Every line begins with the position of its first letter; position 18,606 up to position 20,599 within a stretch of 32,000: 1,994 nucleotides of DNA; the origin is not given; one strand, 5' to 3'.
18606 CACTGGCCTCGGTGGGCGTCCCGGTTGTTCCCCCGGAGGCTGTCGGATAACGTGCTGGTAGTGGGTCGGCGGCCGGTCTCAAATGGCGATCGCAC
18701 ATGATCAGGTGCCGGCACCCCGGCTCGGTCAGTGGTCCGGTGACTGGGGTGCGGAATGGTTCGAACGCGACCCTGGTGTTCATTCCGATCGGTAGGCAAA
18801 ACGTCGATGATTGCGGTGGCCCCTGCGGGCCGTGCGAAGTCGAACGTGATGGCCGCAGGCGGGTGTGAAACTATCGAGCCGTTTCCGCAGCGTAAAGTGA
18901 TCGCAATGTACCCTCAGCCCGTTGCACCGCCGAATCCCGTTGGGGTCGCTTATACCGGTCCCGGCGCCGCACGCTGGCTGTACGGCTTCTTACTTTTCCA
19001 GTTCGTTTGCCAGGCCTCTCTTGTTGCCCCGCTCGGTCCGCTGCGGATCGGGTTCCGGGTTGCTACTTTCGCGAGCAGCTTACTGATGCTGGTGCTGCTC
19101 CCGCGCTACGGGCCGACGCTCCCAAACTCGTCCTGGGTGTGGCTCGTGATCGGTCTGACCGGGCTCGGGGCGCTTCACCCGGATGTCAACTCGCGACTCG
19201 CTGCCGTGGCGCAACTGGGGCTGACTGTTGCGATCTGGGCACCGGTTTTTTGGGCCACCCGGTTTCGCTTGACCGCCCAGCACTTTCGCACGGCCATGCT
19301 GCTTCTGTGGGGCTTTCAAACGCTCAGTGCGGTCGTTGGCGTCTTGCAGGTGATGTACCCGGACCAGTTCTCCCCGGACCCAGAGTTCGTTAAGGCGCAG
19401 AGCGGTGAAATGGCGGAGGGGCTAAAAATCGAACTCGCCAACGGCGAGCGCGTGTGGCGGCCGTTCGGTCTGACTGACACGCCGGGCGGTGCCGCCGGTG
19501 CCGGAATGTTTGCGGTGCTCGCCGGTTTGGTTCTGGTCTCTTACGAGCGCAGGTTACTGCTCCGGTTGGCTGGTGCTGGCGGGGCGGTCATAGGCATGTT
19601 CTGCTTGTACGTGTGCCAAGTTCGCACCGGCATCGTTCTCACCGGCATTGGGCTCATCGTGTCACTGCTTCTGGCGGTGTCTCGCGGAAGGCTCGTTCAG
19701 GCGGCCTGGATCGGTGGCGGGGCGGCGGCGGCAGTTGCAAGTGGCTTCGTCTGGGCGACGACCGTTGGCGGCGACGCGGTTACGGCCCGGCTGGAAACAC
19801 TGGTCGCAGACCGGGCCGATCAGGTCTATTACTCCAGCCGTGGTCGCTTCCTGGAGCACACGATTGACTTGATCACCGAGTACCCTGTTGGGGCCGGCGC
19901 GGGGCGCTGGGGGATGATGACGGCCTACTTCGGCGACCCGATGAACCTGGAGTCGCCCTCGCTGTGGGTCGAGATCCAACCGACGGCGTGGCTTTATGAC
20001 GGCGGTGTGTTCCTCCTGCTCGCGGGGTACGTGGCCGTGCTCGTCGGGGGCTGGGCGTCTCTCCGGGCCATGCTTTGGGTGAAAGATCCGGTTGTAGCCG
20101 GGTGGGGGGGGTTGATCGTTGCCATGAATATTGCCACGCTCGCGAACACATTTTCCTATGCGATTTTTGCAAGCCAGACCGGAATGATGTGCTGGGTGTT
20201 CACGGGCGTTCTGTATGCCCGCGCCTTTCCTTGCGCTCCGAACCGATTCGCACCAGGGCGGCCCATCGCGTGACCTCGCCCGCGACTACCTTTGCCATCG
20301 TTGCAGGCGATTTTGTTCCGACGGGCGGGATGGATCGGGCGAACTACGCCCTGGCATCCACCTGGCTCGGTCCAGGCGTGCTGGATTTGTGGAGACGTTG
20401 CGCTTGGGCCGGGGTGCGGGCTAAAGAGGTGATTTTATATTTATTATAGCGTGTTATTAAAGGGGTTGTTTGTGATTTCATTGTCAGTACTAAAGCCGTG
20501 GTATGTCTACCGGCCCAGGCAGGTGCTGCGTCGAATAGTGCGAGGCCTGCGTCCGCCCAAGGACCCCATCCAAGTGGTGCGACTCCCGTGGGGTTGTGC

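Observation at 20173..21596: FkbM methyltransferase cassette bracketed by ~205-bp direct repeats that duplicate the Wzy-stop / GT-start junction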

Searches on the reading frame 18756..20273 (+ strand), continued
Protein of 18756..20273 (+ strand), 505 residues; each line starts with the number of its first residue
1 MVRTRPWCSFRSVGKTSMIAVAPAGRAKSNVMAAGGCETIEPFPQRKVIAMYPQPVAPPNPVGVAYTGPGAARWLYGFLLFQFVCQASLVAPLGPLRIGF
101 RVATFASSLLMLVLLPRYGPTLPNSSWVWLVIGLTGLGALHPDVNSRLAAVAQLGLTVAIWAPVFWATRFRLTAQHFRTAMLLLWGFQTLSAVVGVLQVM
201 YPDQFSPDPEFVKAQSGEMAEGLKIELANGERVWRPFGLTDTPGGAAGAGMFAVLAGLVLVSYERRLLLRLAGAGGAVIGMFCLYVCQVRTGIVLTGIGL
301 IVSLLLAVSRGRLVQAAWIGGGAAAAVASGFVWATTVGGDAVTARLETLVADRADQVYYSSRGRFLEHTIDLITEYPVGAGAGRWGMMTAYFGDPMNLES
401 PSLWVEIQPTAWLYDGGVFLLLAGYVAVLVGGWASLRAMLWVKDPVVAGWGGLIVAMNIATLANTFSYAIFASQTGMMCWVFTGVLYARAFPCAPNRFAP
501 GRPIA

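Call 50: predict_structure(alignment_id=A4)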
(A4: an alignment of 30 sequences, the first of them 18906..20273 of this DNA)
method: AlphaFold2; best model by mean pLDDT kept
length: 455 residues; sequences in the alignment: 30
mean_pLDDT: 90.4   pTM: 0.89
mean pLDDT of the five models: 90.4, 89.2, 88.1, 87.8, 87.8
residues with pLDDT >= 90: 332; 70-90: 93; 50-70: 20; < 50: 10
segments of 3 or more residues with pLDDT < 50: 11-16
pLDDT, mean of each block of 10 residues (from residue 1): 51 53 95 96 90 96 89 97 96 92 96 96 94 98 97 92 85 92 95 94 98 97 98 94 94 97 97 98 96 84 74 83 92 84 88 81 94 98 98 95 97 92 95 96 76 53
secondary structure, 60 per line:
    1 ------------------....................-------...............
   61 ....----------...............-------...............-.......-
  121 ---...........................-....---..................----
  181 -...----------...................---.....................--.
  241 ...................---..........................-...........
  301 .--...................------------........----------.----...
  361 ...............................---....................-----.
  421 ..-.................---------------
elements in order: H19-38 H46-64 H75-89 H97-111 H113-119 H124-150 H152-155 H159-173 E174-176 E182-184 H195-213 H217-237 H240-259 H263-288 H290-301 H304-322 H336-342 H358-391 H395-414 H424-440

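Call 53: fold_search(model_id=the predicted structure, library=pdb)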
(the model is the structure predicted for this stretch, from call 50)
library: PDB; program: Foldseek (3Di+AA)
matches with E <= 10: 345; with E <= 0.001: 1
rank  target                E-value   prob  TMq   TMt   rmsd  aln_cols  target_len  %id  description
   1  7tpg_B                2.7e-05  1.00  0.48  0.53   9.2       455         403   16  Single-Particle Cryo-EM Structure of the WaaL O-antigen ligase in its ligand bound state (released 2022-04-06)
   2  4he8_G                1.9e-01  0.12  0.13  0.13  22.6       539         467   14  Crystal structure of the membrane domain of respiratory complex I from Thermus thermophilus (released 2013-02-13)
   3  4jre_A                2.4e-01  0.13  0.14  0.15  21.6       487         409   12  Crystal structure of nitrate/nitrite exchanger NarK with nitrite bound (released 2013-05-15)
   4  9fka_A                2.6e-01  0.10  0.13  0.13  23.4       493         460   11  Cryo-EM structure of the reduced cytochrome bd oxidase from M. tuberculosis (released 2025-02-12)
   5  8dl7_A                2.9e-01  0.07  0.11  0.11  26.1       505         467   13  Cryo-EM structure of human ferroportin/slc40 bound to minihepcidin PR73 in nanodisc (released 2022-12-07)
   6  7oci_F                3.1e-01  0.57  0.28  0.21  21.0       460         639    8  Cryo-EM structure of yeast Ost6p containing oligosaccharyltransferase complex (released 2022-02-16)
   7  6w4s_F                3.3e-01  0.08  0.12  0.12  25.6       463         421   12  Structure of apo human ferroportin in lipid nanodisc (released 2020-09-09)
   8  6ftg_5                3.5e-01  0.54  0.31  0.23  21.4       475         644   10  Subtomogram average of OST-containing ribosome-translocon complexes from canine rough microsomal membranes (released 2018-03-21)
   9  8bzy_A                4.1e-01  0.06  0.11  0.11  25.2       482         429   10  Structure of SLC40/ferroportin in complex with vamifeport and synthetic nanobody Sy3 in occluded conformation (released 2023-03-22)
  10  8age_A                4.4e-01  0.35  0.26  0.20  21.1       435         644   12  Structure of yeast oligosaccharylransferase complex with acceptor peptide bound (released 2022-12-07)
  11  6pl6_A                4.8e-01  0.69  0.35  0.43   9.9       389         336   14  Structural coordination of polymerization and crosslinking by a peptidoglycan synthase complex (released 2020-03-18)
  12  8gym_N5               6.7e-01  0.08  0.14  0.11  21.5       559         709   11  Cryo-EM structure of Tetrahymena thermophila respiratory mega-complex MC IV2+(I+III2+II)2 (released 2023-06-14)
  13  7d5p_B                6.7e-01  0.05  0.10  0.11  23.9       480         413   12  Structure of NorC transporter in an outward-open conformation in complex with a single-chain Indian camelid antibody (released 2021-06-09)
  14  8tgn_A                7.0e-01  0.08  0.14  0.15  21.7       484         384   14  VMAT1 dimer with serotonin and reserpine (released 2024-03-20)
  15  8pn9_A                7.9e-01  0.30  0.29  0.21  21.1       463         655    8  Structure of human oligosaccharyltransferase OST-A complex bound to NGI-1 (released 2024-05-08)
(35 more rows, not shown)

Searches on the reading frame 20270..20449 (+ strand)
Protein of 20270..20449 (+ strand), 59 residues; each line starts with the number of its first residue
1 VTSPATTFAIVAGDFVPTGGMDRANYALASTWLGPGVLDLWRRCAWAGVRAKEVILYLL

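Call 47: search_protein_families(library=pfam, proteins=[window:20270-20449:+], max_evalue=0.01)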
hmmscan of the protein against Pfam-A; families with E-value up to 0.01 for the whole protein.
window:20270-20449:+ (59 aa): 0 families
